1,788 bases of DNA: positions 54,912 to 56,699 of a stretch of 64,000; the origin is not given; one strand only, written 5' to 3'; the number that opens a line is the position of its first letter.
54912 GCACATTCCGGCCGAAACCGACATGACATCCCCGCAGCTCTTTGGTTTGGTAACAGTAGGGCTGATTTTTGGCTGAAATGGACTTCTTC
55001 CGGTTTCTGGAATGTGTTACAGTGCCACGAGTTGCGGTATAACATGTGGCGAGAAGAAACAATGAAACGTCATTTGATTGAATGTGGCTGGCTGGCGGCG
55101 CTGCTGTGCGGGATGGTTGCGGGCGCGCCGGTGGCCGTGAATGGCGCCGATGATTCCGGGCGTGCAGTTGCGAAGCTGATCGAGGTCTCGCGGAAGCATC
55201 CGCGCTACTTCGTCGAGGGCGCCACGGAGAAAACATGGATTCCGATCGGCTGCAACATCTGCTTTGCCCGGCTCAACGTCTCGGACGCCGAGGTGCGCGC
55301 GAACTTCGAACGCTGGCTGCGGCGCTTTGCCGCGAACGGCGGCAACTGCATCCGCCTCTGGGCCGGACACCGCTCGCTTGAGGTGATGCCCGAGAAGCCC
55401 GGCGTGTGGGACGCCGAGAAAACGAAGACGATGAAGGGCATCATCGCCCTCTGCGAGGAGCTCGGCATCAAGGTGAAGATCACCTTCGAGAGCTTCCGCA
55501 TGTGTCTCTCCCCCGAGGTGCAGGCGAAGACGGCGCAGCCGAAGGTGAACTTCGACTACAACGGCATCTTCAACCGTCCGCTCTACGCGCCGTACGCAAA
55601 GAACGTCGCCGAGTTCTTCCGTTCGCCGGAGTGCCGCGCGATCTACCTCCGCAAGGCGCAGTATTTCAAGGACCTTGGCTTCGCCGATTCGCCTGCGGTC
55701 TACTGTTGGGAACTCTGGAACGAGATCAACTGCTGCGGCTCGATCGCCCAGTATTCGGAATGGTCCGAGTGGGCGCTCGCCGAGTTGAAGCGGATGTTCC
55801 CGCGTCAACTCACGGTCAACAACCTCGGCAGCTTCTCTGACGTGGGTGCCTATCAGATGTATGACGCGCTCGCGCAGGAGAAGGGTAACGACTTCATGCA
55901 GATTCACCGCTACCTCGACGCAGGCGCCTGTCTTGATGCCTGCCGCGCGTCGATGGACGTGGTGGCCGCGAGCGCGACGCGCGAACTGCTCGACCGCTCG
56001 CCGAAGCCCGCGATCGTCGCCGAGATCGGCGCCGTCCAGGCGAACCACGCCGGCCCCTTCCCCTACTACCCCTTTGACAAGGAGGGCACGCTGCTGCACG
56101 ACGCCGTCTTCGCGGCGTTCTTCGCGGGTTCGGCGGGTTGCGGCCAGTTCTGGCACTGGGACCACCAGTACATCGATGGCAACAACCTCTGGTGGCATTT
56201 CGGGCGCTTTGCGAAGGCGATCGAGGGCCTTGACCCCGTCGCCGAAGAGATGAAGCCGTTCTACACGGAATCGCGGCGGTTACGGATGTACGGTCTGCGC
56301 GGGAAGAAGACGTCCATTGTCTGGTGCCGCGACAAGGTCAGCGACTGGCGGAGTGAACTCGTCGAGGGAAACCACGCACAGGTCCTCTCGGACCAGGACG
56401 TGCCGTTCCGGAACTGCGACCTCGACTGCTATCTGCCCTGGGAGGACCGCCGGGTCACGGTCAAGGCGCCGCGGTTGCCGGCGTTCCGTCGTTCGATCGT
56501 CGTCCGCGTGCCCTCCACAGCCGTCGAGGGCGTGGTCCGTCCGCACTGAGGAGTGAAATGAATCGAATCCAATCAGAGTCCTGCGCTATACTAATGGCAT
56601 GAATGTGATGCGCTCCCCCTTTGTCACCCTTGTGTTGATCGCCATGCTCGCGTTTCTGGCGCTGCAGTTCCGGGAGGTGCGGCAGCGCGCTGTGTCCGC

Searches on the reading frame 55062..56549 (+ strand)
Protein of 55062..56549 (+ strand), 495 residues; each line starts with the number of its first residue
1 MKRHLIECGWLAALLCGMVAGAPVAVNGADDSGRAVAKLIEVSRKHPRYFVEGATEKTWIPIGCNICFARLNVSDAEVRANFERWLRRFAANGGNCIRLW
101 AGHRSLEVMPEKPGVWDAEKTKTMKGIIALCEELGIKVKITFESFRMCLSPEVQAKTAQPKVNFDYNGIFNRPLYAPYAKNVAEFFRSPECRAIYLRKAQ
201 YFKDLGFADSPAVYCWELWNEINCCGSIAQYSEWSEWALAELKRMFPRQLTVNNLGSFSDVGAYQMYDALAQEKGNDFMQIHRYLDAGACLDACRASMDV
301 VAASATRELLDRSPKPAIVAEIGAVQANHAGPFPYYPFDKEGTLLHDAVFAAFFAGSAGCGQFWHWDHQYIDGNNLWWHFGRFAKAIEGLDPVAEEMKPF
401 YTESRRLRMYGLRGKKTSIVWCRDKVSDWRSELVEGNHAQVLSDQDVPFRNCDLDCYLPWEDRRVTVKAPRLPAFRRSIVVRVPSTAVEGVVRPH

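Call 6: search_protein_families(library=pfam, proteins=[window:55062-56549:+])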
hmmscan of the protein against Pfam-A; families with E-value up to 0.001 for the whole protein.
window:55062-56549:+ (495 aa): 0 families

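Call 10: find_encoding_contigs(protein=window:55062-56549:+, flank=10000, max_places=10)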
Protein window:55062-56549:+ (495 aa): 6 contigs read that carry it; 5 places shown.
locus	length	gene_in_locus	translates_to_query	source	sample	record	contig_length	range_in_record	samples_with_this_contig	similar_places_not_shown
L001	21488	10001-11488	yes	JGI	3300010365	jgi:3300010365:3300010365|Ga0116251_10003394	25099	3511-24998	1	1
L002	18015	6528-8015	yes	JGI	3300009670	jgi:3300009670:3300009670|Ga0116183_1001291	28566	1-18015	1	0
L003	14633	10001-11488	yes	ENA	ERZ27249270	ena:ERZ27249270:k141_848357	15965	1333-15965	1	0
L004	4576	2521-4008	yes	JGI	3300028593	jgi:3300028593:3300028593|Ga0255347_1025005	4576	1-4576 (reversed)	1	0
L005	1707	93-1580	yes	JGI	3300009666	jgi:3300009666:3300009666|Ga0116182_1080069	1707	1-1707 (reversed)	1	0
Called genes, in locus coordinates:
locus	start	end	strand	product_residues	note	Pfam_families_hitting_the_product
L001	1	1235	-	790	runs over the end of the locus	-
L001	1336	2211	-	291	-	-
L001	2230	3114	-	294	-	-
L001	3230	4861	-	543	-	PF00474:SSF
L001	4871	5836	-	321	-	-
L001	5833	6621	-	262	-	-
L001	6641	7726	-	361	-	-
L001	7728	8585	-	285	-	-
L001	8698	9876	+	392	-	PF13377:Peripla_BP_3, PF00165:HTH_AraC (faint), PF12833:HTH_18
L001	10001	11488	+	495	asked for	-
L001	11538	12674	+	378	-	PF00089:Trypsin, PF13365:Trypsin_2, PF13180:PDZ_2, PF17820:PDZ_6 (weak)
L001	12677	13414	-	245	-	PF01261:AP_endonuc_2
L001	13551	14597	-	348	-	PF01408:GFO_IDH_MocA, PF02894:GFO_IDH_MocA_C, PF22725:GFO_IDH_MocA_C3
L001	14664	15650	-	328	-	PF00149:Metallophos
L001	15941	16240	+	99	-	-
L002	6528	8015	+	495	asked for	-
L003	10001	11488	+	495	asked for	-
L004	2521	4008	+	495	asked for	-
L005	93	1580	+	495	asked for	-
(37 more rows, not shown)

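Call 14: search_protein_families(library=ncbifam, proteins=[window:55062-56549:+], max_evalue=0.01)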
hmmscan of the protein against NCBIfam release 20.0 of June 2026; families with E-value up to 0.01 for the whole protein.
window:55062-56549:+ (495 aa): 0 families

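Call 15: find_homologous_proteins(query=window:55062-56546:+, max_evalue=1e-10)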
Query window:55062-56546:+ (495 aa): 485 proteins with E <= 1e-10 among 8000 candidates; the best 120 are listed.
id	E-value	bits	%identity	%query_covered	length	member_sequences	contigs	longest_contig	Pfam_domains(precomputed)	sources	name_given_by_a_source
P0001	0.0e+0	1130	95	100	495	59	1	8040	-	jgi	-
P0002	1.3e-250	851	77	93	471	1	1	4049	-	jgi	-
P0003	2.7e-250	850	76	93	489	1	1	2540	-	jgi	-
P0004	5.1e-250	849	76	93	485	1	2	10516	-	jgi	-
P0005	5.3e-248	842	75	93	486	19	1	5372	-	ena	-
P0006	6.8e-248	842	76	93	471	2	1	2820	-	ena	-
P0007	2.3e-247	840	76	93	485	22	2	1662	-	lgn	-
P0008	2.3e-246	837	74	96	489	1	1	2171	-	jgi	-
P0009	2.6e-242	823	72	97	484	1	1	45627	-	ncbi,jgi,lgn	-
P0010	2.5e-241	820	74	92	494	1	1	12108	-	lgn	-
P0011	9.1e-240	815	74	94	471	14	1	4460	-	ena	-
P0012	9.7e-240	815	74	93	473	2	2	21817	-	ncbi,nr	ncbi:MAG: hypothetical protein MJ240_07155 [Kiritimatiellae bacterium]|nr:hypothetical protein [Kiri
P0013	1.3e-239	814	74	93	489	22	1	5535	-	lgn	-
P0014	2.9e-239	813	74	93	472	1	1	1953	-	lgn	-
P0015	4.5e-239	813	72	95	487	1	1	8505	-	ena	-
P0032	1.5e-221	755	70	93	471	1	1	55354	-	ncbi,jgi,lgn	-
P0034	1.1e-219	749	68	90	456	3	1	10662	PF00150.25,PF26410.1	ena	-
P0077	1.0e-158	547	56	91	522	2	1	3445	PF00150.25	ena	-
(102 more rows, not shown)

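Call 17: find_encoding_contigs(protein=P0009, flank=6000, max_places=3)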
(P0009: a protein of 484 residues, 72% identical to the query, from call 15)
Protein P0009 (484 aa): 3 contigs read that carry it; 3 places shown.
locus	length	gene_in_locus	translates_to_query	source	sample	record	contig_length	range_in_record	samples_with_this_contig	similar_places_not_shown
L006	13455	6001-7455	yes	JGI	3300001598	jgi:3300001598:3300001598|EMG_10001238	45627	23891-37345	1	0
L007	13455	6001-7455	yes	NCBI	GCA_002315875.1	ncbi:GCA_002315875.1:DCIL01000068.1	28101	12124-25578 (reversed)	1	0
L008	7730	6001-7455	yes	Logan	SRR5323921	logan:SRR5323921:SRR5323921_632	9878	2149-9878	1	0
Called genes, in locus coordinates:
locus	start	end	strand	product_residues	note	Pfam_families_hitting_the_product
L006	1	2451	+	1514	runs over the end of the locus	PF13385:Laminin_G_3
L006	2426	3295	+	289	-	-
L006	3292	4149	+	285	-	-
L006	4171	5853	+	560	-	PF01554:MatE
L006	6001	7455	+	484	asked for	-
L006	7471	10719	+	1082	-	PF03786:UxuA, PF17678:Glyco_hydro_92N, PF07971:Glyco_hydro_92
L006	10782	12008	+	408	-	-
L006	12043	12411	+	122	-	PF01618:MotA_ExbB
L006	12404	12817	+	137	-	PF02472:ExbD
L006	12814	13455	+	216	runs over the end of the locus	PF13103:TonB_2 (weak), PF03544:TonB_C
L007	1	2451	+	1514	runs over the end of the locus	PF13385:Laminin_G_3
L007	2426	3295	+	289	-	-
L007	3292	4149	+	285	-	-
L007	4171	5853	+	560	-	PF01554:MatE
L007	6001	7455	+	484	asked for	-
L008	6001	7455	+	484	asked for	-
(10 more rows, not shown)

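Call 18: find_encoding_contigs(protein=P0012, flank=6000, max_places=3)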
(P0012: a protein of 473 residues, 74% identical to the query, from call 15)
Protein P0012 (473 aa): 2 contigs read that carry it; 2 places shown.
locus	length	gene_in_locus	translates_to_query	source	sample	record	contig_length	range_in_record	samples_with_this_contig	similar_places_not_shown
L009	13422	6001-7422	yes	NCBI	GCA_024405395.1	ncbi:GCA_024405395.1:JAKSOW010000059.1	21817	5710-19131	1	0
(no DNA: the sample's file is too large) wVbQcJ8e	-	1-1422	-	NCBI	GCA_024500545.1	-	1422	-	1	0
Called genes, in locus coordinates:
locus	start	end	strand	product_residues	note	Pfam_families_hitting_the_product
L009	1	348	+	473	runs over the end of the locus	PF01408:GFO_IDH_MocA, PF21252:Glyco_hydro_109_C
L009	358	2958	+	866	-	-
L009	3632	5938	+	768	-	PF13385:Laminin_G_3 (faint), PF18998:Flg_new_2 (faint)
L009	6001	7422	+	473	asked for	-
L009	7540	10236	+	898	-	PF00521:DNA_topoisoIV, PF03989:DNA_gyraseA_C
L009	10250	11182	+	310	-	PF03009:GDPD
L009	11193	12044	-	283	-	PF01676:Metalloenzyme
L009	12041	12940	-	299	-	-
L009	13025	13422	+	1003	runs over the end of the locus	PF04413:Glycos_transf_N, PF13371:TPR_9 (faint), PF14559:TPR_19 (faint)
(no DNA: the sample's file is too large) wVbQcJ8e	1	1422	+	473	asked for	?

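Call 19: find_encoding_contigs(protein=P0032, flank=6000, max_places=3)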
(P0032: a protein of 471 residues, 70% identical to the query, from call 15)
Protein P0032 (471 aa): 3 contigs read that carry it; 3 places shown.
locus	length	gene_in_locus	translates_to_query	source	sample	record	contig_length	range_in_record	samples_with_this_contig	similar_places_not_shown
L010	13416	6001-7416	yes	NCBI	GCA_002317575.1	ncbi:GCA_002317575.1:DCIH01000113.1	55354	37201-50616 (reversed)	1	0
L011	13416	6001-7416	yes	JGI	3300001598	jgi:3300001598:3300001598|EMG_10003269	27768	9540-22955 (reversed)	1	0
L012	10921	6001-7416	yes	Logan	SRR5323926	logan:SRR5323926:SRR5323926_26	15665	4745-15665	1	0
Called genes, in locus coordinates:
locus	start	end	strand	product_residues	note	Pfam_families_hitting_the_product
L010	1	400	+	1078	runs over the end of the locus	PF02837:Glyco_hydro_2_N, PF22666:Glyco_hydro_2_N2 (weak), PF02836:Glyco_hydro_2_C, PF01055:Glyco_hydro_31_2nd, PF21365:Glyco_hydro_31_3rd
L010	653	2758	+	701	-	PF00251:Glyco_hydro_32N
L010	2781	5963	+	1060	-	PF16153:DUF4861, PF13088:BNR_2, PF02449:Glyco_hydro_42 (faint)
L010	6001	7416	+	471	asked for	-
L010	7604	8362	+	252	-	PF00121:TIM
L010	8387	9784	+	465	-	PF00890:FAD_binding_2, PF01266:DAO (weak), PF01946:Thi4 (faint), PF07992:Pyr_redox_2 (weak), PF12831:FAD_oxidored, PF13450:NAD_binding_8 (weak)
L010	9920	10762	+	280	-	PF01261:AP_endonuc_2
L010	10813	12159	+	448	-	-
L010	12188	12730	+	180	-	-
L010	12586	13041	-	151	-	-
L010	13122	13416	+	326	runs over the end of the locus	PF19051:GFO_IDH_MocA_C2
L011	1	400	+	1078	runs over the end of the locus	PF02837:Glyco_hydro_2_N, PF22666:Glyco_hydro_2_N2 (weak), PF02836:Glyco_hydro_2_C, PF01055:Glyco_hydro_31_2nd, PF21365:Glyco_hydro_31_3rd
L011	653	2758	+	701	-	PF00251:Glyco_hydro_32N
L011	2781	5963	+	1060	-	PF16153:DUF4861, PF13088:BNR_2, PF02449:Glyco_hydro_42 (faint)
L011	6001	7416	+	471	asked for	-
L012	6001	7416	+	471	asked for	-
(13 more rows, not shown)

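Call 23: find_encoding_contigs(protein=P0001, flank=6000, max_places=4)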
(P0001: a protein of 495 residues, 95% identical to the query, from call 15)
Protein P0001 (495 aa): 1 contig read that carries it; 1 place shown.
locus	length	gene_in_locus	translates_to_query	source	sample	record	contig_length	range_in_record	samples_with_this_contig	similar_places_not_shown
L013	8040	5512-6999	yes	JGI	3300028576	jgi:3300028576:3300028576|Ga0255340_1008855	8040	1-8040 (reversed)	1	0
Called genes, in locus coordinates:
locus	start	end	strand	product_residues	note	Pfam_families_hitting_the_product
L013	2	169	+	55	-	?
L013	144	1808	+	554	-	PF07497:Rho_RNA_bind, PF00006:ATP-synt_ab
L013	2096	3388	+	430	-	PF05697:Trigger_N, PF05698:Trigger_C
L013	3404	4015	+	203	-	PF00574:CLP_protease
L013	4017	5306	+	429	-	PF06689:zf-C4_ClpX, PF07724:AAA_2, PF00004:AAA, PF07728:AAA_5 (weak), PF10431:ClpB_D2-small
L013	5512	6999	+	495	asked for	-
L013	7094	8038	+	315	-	?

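Call 24: find_encoding_contigs(protein=P0004, flank=6000, max_places=3)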
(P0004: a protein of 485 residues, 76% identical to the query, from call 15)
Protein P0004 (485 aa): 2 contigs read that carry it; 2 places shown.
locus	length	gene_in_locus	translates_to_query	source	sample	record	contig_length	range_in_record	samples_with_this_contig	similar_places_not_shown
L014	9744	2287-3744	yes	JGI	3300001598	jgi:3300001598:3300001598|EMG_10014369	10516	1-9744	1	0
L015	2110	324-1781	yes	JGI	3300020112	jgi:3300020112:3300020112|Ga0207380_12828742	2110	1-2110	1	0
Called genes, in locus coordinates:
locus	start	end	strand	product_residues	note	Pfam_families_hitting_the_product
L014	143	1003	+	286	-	PF00696:AA_kinase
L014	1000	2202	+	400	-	PF00202:Aminotran_3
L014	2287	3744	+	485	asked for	-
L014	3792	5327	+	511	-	PF08323:Glyco_transf_5, PF13439:Glyco_transf_4, PF13579:Glyco_trans_4_4, PF00534:Glycos_transf_1 (weak)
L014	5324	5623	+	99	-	PF02410:RsfS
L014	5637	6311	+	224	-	PF02390:Methyltransf_4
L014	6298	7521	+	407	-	PF02540:NAD_synthase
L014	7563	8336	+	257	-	-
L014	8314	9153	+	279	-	PF01553:Acyltransferase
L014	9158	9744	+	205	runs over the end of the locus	PF00072:Response_reg, PF00196:GerE, PF08281:Sigma70_r4_2 (faint)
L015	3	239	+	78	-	?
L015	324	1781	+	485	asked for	-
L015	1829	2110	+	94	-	?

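Call 55: search_solved_structures(query=window:55062-56546:+, max_evalue=1)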
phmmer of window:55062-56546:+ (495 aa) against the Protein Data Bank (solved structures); distinct sequences matched with E-value up to 1: 7.
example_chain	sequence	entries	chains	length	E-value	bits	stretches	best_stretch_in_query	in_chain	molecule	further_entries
9gmj_A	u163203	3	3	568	8.4e-22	80.8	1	40-424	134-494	DUF5060 domain-containing protein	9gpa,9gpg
9gpc_A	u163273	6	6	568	2e-21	79.5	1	40-424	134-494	DUF5060 domain-containing protein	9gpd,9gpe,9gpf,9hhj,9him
1qno_A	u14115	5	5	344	0.052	15.5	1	88-262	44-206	ENDO-1,4-B-D-MANNANASE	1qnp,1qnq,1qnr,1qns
9m20_A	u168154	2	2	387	0.37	12.7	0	63-223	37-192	mannan endo-1,4-beta-mannosidase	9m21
1rh9_A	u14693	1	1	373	0.4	12.6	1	95-324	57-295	endo-beta-mannanase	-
3wfl_A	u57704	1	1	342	0.43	12.5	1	189-229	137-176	beta-mannanase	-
8a3w_Sg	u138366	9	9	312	0.61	12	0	8-104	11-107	Small ribosomal subunit protein RACK1 | Guanine nucleotide-binding protein subunit beta-like protein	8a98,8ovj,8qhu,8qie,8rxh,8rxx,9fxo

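Call 56: search_protein_families(library=pfam, proteins=[window:55062-56546:+], max_evalue=5)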
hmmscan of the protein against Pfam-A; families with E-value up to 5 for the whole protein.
window:55062-56546:+ (495 aa): 1 family
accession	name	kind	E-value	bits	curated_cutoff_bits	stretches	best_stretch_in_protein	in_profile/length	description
PF00150.24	Cellulase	-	0.0023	17.9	23.5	1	84-329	25-243/272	Cellulase (glycosyl hydrolase family 5)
